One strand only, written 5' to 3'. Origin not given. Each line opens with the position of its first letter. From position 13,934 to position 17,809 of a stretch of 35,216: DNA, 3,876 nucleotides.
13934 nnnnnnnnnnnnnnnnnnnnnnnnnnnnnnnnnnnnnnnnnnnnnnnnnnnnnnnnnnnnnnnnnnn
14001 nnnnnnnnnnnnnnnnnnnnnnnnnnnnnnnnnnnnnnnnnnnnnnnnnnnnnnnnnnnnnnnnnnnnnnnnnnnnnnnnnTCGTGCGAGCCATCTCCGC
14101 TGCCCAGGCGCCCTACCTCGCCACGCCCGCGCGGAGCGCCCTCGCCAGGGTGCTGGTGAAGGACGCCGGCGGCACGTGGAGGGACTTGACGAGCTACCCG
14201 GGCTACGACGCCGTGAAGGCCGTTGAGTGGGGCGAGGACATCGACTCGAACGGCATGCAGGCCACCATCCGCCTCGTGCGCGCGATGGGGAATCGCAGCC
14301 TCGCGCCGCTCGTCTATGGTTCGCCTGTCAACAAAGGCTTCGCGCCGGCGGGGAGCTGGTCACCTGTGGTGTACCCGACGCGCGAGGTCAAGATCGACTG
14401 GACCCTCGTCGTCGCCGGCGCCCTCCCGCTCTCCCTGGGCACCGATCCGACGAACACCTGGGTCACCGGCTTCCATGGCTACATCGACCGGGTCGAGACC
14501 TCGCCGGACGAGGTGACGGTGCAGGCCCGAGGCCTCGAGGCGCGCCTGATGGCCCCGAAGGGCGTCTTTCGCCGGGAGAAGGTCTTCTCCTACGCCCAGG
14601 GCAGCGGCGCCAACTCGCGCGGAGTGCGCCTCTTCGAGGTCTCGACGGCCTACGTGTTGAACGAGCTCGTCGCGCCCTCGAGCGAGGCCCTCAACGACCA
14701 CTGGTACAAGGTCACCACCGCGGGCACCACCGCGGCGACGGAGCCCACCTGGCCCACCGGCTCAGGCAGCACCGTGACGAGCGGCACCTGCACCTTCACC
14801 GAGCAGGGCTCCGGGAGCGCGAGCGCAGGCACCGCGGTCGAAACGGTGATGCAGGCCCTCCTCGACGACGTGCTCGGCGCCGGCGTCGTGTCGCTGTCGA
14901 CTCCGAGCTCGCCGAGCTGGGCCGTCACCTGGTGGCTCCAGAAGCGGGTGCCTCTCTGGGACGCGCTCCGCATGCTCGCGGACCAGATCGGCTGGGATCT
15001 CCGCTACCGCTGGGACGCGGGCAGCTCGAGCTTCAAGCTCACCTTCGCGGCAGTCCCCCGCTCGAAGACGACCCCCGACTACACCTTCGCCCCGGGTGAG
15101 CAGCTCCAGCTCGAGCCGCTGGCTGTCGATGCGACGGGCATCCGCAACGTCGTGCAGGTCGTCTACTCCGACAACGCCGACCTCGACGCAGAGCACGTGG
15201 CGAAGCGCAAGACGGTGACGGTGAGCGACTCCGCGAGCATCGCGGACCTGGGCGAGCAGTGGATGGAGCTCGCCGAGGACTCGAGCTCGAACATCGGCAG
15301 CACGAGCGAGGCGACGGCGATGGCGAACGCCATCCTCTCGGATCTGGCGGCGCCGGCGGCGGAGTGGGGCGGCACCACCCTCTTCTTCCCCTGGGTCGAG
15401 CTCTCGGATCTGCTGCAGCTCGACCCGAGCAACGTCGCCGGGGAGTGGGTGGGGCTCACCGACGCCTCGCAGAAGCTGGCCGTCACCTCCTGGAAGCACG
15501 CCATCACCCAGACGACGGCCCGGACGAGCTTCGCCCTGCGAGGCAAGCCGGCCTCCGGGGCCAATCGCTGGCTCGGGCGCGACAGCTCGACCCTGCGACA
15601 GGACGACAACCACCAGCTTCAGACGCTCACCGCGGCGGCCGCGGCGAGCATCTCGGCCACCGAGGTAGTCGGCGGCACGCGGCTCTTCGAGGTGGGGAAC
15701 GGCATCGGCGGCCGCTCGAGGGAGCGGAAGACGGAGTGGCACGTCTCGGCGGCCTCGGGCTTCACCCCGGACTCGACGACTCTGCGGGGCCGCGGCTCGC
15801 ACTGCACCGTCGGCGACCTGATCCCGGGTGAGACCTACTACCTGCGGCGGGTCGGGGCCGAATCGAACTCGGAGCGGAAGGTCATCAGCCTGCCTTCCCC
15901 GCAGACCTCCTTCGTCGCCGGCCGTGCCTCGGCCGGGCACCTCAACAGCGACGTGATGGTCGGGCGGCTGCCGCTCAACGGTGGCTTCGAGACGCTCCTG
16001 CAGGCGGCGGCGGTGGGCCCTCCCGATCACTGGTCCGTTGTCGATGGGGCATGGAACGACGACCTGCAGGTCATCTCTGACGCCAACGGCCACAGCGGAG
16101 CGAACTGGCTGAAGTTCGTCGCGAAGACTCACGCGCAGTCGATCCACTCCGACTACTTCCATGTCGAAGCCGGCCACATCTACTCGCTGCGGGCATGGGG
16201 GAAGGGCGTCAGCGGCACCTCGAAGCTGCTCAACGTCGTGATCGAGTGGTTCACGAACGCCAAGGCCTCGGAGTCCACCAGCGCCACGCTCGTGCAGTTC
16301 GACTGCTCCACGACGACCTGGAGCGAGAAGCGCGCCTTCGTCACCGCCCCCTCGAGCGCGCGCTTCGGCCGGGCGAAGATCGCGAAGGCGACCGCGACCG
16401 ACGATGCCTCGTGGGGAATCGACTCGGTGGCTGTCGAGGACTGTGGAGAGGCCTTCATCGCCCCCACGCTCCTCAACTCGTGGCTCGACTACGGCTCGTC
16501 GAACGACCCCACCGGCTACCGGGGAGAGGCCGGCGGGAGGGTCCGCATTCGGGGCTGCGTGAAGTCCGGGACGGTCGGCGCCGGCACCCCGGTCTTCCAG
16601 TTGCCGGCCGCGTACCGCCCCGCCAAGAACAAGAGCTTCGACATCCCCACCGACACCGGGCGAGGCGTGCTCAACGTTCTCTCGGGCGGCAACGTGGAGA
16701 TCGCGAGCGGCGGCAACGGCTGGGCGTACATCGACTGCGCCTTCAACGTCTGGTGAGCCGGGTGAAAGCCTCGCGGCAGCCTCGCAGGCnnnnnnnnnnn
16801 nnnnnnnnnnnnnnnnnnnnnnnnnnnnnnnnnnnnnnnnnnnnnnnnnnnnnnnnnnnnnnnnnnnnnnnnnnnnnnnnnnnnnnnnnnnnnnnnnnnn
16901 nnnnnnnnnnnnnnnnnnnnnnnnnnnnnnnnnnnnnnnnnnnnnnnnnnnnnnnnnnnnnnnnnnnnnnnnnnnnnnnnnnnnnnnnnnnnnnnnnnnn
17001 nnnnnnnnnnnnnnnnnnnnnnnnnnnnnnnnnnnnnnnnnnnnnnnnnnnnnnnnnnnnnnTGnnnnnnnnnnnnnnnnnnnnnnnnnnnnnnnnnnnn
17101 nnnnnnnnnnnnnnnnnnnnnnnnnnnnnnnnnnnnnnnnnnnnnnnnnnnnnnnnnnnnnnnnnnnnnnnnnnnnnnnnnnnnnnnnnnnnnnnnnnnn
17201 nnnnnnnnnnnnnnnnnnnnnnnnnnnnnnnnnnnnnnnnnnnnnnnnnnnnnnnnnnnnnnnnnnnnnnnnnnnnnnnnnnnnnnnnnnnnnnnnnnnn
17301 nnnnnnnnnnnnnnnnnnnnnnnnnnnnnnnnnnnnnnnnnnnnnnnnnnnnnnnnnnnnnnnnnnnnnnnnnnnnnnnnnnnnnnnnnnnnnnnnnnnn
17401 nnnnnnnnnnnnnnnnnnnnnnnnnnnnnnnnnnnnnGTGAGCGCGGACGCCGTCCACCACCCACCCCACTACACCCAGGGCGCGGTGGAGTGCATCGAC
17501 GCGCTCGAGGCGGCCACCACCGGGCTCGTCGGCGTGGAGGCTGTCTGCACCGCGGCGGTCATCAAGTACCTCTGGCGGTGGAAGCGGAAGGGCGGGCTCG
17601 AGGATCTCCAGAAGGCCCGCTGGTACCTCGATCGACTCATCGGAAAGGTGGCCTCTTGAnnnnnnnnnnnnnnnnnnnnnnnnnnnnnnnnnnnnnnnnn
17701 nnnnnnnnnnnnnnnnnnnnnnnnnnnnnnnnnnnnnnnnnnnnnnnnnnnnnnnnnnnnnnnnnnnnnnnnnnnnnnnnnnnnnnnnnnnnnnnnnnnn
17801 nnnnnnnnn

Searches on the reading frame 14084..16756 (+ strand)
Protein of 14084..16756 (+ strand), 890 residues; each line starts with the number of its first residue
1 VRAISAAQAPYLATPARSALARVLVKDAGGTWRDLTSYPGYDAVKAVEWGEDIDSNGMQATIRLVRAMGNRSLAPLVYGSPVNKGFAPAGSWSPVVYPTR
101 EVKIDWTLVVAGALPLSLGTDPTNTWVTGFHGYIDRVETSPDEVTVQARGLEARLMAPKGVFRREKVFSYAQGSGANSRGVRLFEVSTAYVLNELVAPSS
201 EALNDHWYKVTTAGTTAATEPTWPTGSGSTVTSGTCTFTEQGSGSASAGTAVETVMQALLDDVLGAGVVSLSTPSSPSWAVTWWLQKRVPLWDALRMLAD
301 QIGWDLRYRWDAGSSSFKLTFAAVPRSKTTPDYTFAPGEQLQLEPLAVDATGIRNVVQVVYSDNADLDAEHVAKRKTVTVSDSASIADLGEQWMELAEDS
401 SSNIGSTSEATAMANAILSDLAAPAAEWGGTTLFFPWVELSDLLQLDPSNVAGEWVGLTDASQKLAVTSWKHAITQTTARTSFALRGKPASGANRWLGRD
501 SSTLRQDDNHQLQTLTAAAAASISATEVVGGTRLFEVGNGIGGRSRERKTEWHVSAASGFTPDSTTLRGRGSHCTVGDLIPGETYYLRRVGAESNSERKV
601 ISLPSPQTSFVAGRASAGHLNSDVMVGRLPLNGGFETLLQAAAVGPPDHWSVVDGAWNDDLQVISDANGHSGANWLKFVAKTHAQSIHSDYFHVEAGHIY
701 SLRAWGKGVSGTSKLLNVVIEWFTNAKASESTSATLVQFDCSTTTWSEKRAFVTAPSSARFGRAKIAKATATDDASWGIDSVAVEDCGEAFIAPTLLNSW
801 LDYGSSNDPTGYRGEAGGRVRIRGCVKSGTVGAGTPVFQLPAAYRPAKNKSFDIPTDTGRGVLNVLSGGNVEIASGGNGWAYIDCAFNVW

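Call 22: search_protein_families(library=pfam, proteins=[window:14084-16756:+], max_evalue=0.001)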
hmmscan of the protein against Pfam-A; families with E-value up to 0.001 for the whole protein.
window:14084-16756:+ (890 aa): 0 families

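Call 89: search_protein_families(library=phrogs, proteins=[window:14084-16756:+], max_evalue=0.001)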
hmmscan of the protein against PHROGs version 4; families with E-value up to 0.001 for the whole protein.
window:14084-16756:+ (890 aa): 5 families
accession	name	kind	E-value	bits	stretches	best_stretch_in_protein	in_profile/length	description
phrog_1887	-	tail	7e-10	39.5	1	243-460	426-636/670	tail protein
phrog_13022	-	unknown function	9.1e-10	38.1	1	789-883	829-922/933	-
phrog_3285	-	tail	9.6e-08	32.3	1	782-875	374-464/491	minor tail protein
phrog_20658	-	head and packaging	1.6e-07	32.3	1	166-238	116-187/211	head decoration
phrog_5339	-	head and packaging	2.2e-05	24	1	792-850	205-263/633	virion structural protein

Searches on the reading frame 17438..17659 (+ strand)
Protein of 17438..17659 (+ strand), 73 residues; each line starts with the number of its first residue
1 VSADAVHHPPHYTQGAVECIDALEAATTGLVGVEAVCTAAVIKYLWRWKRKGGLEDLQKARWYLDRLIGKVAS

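Call 89: search_protein_families(library=phrogs, proteins=[window:17438-17659:+], max_evalue=0.001)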
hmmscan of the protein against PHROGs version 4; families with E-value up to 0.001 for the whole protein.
window:17438-17659:+ (73 aa): 18 families
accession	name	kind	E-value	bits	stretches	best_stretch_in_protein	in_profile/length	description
phrog_236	-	other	5.9e-28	99.6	1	3-70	238-304/431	nucleotide kinase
phrog_1689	-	other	6.2e-23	82.9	1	3-71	164-234/243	nucleotide kinase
phrog_11324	-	other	1.1e-18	69.1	1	1-69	6-69/139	nucleotide kinase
phrog_4897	-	other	4.3e-16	60.6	1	3-71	112-180/186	kinase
phrog_23238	-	unknown function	3.4e-13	50.8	1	4-70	126-192/196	-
phrog_4943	-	unknown function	1.1e-12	49.8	1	3-68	88-156/166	-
phrog_4824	-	unknown function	2.8e-11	44.5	1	5-68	5-60/128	-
phrog_18538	-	unknown function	8.2e-11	43.1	1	3-67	2-67/159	-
phrog_2781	-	unknown function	3.2e-09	38.2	1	2-70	173-243/253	-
phrog_4472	-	other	2e-08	35.1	1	2-71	10-77/100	nucleotide kinase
phrog_2387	-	other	7.7e-08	33.7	1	4-70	3-70/147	nucleotide kinase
phrog_5839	-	unknown function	7.1e-07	30.3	1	4-68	6-64/128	-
phrog_2585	-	other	1.4e-06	29.8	1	3-67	95-163/175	nucleotide kinase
phrog_10602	-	other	1.6e-06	29.3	1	4-71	97-163/168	nucleotide kinase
phrog_26005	-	unknown function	3.9e-05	24.2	1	3-70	241-305/310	-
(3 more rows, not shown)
